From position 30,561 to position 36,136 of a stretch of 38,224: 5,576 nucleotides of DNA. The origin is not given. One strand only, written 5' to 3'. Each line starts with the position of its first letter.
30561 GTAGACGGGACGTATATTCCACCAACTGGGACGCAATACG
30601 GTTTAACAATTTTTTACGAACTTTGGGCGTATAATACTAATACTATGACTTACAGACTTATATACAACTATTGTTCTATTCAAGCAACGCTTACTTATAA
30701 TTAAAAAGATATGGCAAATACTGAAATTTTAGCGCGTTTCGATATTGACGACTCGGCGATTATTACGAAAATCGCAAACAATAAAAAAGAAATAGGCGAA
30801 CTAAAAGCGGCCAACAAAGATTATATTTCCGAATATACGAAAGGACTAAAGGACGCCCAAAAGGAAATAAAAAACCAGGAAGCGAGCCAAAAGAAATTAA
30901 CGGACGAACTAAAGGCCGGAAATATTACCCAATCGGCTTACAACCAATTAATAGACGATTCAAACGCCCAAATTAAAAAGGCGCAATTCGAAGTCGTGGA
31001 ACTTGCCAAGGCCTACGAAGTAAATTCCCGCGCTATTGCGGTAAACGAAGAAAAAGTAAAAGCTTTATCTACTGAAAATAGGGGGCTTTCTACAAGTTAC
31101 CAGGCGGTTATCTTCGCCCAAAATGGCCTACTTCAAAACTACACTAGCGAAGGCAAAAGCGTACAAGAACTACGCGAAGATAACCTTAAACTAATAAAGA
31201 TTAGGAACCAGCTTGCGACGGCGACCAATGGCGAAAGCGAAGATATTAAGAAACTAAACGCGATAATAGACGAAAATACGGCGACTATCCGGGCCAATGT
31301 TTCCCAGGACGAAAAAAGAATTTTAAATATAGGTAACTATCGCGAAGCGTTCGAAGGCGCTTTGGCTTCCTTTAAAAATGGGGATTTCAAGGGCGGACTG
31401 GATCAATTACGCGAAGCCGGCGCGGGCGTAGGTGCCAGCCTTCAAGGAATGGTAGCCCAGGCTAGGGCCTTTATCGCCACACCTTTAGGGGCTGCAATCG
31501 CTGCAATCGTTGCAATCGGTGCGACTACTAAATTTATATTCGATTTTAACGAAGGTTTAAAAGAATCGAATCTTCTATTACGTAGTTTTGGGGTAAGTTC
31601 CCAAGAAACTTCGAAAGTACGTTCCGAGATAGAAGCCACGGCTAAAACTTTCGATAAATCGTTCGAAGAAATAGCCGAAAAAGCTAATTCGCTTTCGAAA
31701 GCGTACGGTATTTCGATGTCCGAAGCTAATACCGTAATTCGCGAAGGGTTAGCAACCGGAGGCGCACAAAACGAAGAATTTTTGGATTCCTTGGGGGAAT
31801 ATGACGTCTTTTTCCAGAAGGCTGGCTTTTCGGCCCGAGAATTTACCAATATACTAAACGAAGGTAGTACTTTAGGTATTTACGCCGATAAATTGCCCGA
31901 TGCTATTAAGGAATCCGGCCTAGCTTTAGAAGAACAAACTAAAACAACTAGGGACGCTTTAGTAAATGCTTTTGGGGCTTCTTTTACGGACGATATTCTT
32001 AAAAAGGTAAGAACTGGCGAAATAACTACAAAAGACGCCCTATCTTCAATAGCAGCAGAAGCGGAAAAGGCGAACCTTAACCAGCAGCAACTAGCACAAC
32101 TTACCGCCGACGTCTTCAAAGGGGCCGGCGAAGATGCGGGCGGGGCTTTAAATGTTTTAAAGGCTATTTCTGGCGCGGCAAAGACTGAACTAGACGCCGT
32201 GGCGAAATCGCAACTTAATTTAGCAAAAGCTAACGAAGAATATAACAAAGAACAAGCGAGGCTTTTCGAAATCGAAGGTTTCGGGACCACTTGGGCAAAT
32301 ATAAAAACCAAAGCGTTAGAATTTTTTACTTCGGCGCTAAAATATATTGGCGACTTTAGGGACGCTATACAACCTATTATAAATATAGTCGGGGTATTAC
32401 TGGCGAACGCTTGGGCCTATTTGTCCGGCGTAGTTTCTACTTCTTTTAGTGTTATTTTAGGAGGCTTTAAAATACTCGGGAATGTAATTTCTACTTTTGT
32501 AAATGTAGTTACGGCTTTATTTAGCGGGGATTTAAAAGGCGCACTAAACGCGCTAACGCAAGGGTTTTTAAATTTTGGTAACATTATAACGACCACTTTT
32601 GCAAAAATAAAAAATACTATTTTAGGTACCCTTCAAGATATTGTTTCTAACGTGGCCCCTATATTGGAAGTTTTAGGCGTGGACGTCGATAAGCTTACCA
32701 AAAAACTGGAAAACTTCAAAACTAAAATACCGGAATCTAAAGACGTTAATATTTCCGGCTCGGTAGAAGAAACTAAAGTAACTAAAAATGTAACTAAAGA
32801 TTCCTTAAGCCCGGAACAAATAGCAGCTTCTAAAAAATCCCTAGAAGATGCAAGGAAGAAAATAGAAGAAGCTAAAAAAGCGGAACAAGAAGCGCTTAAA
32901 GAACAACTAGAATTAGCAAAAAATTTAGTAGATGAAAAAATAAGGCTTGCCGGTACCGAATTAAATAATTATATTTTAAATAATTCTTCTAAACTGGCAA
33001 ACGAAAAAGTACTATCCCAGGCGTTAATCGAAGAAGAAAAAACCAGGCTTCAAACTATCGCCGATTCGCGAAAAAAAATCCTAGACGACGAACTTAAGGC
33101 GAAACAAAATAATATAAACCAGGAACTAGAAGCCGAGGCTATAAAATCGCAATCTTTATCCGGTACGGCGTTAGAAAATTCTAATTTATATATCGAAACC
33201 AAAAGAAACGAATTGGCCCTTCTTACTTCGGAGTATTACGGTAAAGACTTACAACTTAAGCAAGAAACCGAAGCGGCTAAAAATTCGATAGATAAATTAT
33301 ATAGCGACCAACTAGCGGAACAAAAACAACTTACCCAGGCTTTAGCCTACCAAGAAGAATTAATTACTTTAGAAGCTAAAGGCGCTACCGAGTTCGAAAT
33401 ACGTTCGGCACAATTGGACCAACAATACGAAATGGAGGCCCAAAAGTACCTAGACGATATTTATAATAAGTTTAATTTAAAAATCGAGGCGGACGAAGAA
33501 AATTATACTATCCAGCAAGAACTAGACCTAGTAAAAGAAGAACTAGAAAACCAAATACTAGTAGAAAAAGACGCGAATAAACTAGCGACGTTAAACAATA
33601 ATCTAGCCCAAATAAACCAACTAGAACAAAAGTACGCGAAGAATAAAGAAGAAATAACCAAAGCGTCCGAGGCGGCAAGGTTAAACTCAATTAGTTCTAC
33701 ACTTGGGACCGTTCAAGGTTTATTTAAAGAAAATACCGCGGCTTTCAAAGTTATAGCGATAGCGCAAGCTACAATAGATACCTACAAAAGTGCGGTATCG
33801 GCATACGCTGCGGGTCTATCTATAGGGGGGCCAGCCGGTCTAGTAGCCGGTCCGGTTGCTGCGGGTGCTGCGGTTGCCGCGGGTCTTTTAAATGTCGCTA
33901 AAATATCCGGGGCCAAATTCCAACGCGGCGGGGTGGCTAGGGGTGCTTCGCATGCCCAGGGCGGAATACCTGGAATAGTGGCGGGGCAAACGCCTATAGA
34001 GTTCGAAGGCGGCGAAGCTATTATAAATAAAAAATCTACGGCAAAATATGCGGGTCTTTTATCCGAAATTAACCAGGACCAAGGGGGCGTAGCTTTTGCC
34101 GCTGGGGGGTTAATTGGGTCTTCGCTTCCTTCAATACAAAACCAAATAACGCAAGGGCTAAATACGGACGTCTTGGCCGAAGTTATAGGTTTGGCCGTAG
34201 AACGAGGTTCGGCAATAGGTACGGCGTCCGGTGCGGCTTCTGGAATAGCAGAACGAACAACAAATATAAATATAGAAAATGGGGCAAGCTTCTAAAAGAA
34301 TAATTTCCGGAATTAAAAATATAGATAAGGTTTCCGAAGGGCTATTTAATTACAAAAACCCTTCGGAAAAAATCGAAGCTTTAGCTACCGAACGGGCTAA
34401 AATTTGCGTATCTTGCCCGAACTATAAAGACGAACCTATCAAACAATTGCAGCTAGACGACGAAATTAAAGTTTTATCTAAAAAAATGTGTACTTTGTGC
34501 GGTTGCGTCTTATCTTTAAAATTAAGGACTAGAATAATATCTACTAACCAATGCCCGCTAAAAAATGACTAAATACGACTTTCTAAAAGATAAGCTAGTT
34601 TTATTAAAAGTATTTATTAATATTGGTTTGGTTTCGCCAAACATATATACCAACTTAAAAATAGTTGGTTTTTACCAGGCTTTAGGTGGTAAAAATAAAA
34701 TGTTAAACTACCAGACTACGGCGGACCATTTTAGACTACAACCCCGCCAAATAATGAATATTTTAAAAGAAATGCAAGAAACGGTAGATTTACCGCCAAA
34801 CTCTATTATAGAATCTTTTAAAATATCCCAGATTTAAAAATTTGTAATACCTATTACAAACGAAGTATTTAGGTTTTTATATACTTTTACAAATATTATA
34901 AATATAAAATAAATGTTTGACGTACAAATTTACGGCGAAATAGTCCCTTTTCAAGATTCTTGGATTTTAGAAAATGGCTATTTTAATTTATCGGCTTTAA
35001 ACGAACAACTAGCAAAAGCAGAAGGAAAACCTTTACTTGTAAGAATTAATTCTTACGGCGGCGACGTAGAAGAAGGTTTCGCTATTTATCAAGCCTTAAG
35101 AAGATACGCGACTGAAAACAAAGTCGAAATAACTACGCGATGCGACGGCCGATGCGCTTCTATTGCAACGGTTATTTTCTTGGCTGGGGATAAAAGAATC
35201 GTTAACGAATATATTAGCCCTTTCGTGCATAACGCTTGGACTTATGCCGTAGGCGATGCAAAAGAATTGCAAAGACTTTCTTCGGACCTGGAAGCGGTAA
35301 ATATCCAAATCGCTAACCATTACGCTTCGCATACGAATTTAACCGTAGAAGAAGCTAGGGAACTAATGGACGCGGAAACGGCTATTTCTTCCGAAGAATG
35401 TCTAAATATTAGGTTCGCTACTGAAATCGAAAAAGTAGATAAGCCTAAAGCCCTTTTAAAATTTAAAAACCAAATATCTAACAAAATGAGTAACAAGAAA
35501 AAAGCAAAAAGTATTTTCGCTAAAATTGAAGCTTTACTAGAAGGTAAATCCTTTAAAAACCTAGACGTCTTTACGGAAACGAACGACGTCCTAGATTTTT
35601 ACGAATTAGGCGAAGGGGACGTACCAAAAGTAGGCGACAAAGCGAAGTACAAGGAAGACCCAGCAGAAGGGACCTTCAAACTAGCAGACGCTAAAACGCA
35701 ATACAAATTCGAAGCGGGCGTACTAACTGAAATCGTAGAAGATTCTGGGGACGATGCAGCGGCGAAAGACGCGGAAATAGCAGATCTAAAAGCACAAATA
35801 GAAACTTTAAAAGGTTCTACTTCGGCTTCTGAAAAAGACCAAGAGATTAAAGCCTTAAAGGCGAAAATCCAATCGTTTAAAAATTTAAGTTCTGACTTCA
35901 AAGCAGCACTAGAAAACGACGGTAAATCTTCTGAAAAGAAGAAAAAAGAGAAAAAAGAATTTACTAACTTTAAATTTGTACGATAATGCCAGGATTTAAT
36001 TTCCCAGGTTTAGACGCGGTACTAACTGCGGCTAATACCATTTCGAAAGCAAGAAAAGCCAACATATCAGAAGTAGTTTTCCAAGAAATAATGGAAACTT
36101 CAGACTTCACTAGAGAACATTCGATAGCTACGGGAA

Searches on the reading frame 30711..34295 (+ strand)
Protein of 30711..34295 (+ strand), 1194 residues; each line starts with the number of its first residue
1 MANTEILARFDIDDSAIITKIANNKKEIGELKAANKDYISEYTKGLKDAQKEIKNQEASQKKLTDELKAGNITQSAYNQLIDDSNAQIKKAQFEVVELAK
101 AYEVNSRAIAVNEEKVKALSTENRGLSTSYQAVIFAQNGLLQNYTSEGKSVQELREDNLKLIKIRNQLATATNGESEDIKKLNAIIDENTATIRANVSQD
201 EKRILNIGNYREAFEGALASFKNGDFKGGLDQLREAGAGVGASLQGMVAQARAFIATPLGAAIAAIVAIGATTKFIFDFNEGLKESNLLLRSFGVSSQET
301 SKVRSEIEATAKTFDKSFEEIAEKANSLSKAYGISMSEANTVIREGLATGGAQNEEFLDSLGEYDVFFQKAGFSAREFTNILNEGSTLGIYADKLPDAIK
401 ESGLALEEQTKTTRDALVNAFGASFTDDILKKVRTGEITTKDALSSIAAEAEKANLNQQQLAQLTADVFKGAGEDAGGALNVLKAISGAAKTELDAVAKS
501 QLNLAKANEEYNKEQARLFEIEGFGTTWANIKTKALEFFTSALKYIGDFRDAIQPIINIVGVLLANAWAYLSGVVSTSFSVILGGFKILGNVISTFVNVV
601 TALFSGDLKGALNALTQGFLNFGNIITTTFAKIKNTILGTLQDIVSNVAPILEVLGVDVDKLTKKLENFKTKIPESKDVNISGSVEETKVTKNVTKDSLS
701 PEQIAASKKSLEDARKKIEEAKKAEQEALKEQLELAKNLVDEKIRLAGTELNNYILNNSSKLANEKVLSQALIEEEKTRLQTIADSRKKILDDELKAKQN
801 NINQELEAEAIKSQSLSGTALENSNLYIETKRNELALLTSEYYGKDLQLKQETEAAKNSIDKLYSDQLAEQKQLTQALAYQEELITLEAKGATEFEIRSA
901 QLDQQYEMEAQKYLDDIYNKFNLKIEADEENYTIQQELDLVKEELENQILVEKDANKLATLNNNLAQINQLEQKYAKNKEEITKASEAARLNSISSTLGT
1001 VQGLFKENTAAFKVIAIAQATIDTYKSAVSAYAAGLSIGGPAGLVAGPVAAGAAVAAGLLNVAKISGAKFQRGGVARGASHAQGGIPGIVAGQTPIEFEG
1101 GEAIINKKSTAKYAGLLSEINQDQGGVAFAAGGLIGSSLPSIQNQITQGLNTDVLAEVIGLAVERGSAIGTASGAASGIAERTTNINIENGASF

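Call 96: search_protein_families(library=phrogs, proteins=[window:30711-34295:+], max_evalue=0.001)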
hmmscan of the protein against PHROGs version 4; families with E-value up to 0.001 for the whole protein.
window:30711-34295:+ (1194 aa): 7 families
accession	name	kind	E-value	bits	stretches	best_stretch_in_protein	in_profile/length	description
phrog_37298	-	unknown function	4.5e-31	108.7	1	113-1130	55-1037/1088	-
phrog_3336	-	tail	4.2e-16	59.7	1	467-1130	374-1001/1051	tail length tape measure protein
phrog_1533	-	tail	2.6e-12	46.1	1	5-331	9-305/1688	tail length tape measure protein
phrog_1506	-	tail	2.8e-12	46.5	1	649-1094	752-1189/1269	tail length tape measure protein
phrog_9483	-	tail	2.2e-11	44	1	888-1091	391-604/657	tail length tape measure protein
phrog_1538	-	tail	2.3e-09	37.5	1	606-1078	251-718/811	tail length tape measure protein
phrog_167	-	tail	0.00047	19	1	20-800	68-836/1555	tail length tape measure protein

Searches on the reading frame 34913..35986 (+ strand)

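Call 96: search_protein_families(library=phrogs, proteins=[window:34913-35986:+], max_evalue=0.001)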
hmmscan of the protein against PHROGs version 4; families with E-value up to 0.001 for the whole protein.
window:34913-35986:+ (357 aa): 12 families
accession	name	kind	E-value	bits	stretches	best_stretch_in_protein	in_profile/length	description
phrog_94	-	head and packaging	8.8e-49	168.5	1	3-339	82-402/622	head maturation protease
phrog_2976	-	head and packaging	8.9e-35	122.1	1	3-293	22-269/394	head maturation protease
phrog_133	-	head and packaging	8.8e-33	114.8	1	28-210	37-189/668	head maturation protease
phrog_1684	-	head and packaging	5.2e-32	112.5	1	31-212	65-232/284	head maturation protease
phrog_33547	-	unknown function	5.1e-30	105.7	1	21-314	12-301/357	-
phrog_3348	-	unknown function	1.6e-29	104.4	1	17-183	49-208/386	-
phrog_53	-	head and packaging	8.4e-25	89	1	5-345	80-449/583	head maturation protease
phrog_20705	-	head and packaging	2.8e-14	53.4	1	39-282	211-453/690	virion structural protein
phrog_5410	-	other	2.8e-11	44.2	1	43-168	60-180/323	ATP-dependent protease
phrog_1827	-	other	6.7e-10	39.6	1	41-157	55-166/202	ATP-dependent protease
phrog_23753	-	head and packaging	1.5e-07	32.4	1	44-176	47-175/298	head maturation protease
phrog_13984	-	unknown function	8e-05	23.8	1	43-100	65-118/123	-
